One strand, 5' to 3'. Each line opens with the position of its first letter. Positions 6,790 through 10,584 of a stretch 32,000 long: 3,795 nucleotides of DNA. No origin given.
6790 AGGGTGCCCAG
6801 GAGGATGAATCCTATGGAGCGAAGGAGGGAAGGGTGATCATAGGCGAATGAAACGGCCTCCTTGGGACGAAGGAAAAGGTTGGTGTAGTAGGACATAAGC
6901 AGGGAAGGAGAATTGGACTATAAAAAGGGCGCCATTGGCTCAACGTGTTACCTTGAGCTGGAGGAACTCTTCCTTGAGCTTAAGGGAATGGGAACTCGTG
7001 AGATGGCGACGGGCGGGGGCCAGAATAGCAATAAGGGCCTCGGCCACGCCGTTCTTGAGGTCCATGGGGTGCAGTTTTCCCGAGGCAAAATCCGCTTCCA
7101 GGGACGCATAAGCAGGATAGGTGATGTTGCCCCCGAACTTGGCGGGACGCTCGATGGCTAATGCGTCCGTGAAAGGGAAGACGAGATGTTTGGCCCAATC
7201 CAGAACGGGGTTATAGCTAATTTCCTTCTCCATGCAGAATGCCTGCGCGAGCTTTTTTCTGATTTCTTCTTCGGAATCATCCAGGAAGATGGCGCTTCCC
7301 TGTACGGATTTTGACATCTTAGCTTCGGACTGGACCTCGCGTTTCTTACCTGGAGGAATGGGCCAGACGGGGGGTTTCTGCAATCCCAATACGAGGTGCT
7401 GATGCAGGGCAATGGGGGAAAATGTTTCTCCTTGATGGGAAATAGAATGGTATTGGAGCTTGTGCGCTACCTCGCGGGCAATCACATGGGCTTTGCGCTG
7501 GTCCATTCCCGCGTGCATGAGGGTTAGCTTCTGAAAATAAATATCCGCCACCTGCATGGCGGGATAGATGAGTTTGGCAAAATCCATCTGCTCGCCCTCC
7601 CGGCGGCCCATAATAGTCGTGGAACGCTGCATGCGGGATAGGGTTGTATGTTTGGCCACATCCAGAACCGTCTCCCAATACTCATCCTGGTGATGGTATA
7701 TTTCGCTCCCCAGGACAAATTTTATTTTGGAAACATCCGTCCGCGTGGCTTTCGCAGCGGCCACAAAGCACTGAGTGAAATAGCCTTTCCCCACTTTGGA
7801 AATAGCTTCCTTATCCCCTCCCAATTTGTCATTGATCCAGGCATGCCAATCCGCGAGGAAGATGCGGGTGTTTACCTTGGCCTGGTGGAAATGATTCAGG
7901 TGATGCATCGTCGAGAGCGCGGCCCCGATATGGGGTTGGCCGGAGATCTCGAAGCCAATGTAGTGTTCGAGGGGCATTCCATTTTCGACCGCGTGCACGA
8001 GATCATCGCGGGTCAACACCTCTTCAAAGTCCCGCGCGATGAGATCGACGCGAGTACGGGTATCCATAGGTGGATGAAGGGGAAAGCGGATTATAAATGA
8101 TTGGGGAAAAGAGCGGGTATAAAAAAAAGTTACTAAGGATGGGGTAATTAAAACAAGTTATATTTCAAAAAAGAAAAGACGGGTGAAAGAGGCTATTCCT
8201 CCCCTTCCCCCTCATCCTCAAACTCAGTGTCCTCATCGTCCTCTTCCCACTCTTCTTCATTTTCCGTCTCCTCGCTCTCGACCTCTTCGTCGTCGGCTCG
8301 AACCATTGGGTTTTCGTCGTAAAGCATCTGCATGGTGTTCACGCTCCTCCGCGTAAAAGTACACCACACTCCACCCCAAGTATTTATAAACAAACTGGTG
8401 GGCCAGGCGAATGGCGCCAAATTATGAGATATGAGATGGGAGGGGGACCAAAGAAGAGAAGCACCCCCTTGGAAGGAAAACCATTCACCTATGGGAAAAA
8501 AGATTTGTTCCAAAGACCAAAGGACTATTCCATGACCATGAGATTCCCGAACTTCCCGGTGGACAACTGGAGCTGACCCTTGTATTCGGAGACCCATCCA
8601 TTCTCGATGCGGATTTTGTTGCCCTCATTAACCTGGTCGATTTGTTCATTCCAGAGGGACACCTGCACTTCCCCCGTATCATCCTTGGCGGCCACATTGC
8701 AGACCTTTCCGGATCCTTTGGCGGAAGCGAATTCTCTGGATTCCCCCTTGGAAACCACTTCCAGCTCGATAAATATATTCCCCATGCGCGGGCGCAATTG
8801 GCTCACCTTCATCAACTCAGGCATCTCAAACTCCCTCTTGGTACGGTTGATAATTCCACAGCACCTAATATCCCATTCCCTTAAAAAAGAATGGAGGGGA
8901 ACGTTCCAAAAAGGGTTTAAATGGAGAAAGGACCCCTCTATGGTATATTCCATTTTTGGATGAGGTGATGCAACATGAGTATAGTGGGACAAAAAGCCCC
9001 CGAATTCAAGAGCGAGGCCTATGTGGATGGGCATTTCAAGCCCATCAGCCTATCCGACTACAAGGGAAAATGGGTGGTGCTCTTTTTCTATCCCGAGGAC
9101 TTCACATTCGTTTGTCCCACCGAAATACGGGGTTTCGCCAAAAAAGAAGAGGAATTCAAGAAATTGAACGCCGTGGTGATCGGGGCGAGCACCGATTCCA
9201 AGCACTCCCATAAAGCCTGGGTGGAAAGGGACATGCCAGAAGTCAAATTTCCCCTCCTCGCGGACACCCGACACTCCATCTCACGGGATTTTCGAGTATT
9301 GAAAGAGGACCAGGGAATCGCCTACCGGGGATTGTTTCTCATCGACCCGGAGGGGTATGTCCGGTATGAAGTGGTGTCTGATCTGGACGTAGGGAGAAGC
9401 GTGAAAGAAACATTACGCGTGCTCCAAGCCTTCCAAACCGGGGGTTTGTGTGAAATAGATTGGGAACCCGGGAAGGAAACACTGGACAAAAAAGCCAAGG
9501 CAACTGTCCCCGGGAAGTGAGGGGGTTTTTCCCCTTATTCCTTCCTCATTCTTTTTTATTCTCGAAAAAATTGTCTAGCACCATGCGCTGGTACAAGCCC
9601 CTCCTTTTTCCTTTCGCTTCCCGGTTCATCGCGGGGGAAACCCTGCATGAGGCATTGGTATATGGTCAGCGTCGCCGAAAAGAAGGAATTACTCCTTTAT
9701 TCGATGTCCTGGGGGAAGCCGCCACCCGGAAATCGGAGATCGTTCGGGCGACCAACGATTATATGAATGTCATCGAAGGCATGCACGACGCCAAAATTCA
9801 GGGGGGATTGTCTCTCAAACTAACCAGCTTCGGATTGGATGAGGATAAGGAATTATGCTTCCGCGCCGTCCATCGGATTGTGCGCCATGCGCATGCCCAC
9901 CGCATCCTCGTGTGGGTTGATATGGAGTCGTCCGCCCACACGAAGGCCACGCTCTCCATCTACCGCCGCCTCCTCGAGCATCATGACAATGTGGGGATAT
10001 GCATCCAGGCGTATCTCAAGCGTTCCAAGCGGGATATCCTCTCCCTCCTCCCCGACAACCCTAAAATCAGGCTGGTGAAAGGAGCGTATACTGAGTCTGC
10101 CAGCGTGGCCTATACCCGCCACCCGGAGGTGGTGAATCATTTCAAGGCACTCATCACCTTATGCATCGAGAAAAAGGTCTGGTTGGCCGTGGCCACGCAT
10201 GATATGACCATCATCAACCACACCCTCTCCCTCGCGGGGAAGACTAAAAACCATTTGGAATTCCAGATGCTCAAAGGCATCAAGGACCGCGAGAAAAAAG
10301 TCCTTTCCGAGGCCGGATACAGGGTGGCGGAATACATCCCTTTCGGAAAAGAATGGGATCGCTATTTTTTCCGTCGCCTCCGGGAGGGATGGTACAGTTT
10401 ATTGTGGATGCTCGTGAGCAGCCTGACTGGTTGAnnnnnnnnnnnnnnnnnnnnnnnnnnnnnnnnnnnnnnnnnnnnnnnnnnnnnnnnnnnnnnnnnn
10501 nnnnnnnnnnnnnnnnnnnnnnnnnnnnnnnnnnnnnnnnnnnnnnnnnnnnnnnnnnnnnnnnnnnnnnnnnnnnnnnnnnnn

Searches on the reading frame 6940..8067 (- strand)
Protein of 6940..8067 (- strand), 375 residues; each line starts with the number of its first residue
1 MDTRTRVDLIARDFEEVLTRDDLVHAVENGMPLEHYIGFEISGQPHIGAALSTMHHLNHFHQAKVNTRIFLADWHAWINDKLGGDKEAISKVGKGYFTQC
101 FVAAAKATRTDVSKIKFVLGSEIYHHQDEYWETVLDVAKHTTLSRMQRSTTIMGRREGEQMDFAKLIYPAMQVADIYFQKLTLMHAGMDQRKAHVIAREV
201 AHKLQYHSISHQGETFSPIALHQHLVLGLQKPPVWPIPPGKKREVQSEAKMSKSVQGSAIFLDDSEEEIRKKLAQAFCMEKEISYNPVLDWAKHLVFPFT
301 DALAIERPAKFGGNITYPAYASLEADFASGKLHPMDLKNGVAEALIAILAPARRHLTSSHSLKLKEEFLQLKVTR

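Call 82: search_protein_families(library=pfam, proteins=[window:6940-8067:-], max_evalue=0.001)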
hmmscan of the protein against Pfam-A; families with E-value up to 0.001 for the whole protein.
window:6940-8067:- (375 aa): 1 family
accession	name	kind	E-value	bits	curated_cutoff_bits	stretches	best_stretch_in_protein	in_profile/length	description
PF00579.31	tRNA-synt_1b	-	9.6e-45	153.6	21.1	1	32-349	5-291/292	tRNA synthetases class I (W and Y)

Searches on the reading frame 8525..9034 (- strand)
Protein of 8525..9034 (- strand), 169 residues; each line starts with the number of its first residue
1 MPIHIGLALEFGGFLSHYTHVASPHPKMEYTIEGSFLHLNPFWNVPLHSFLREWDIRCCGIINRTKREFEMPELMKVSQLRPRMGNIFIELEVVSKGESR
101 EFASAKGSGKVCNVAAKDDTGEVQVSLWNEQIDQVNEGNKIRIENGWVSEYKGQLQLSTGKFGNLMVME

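Call 7: search_protein_families(library=pfam, proteins=[window:8525-9034:-])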
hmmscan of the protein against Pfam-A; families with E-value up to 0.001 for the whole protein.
window:8525-9034:- (169 aa): 2 families
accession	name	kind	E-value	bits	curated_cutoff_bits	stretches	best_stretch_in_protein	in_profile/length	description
PF01336.31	tRNA_anti-codon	-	8.5e-09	35.7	27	1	103-158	11-68/75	OB-fold nucleic acid binding domain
PF21473.3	Ssb-like_OB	-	4.9e-08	33.5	24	1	99-165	29-95/97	Single-stranded DNA binding protein Ssb-like, OB fold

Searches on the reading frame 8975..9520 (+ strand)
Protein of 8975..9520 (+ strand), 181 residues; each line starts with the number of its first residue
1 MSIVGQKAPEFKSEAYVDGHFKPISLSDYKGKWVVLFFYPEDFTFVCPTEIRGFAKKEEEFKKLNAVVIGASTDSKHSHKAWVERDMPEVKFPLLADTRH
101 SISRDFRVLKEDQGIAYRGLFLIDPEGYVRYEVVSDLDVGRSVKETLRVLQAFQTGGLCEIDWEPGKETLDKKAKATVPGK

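Call 82: search_protein_families(library=pfam, proteins=[window:8975-9520:+], max_evalue=0.001)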
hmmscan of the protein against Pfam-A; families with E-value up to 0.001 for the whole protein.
window:8975-9520:+ (181 aa): 2 families
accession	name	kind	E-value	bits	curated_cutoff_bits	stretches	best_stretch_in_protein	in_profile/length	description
PF00578.27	AhpC-TSA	-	4.9e-43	146.4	26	1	4-131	1-123/124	AhpC/TSA family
PF08534.16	Redoxin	-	1.9e-19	70.3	26.6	1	4-142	2-140/148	Redoxin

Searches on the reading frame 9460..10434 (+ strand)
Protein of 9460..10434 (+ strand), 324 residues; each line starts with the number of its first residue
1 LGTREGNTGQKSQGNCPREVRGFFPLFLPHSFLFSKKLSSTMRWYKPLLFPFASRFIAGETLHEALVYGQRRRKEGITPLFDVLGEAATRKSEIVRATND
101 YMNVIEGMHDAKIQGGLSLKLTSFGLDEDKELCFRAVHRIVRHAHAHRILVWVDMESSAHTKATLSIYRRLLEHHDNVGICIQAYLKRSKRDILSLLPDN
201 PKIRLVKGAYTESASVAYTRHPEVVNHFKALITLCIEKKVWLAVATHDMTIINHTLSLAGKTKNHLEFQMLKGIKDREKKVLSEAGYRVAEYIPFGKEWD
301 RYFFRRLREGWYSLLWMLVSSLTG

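Call 7: search_protein_families(library=pfam, proteins=[window:9460-10434:+])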
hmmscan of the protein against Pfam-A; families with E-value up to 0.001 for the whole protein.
window:9460-10434:+ (324 aa): 1 family
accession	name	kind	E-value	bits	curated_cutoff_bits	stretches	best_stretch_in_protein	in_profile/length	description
PF01619.24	Pro_dh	-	7.5e-32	111.4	27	1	70-309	6-268/278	Proline dehydrogenase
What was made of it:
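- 9583..10434 (+): Proline dehydrogenase, convergent with ftsZ. On the + strand there is no T-run until 10688. Pfam Pro_dh (call 7).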

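Call 19: find_encoding_contigs(protein=window:9460-10434:+, flank=3000, max_places=10)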
Protein window:9460-10434:+ (324 aa): no gene with exactly this product is on record in the collection.
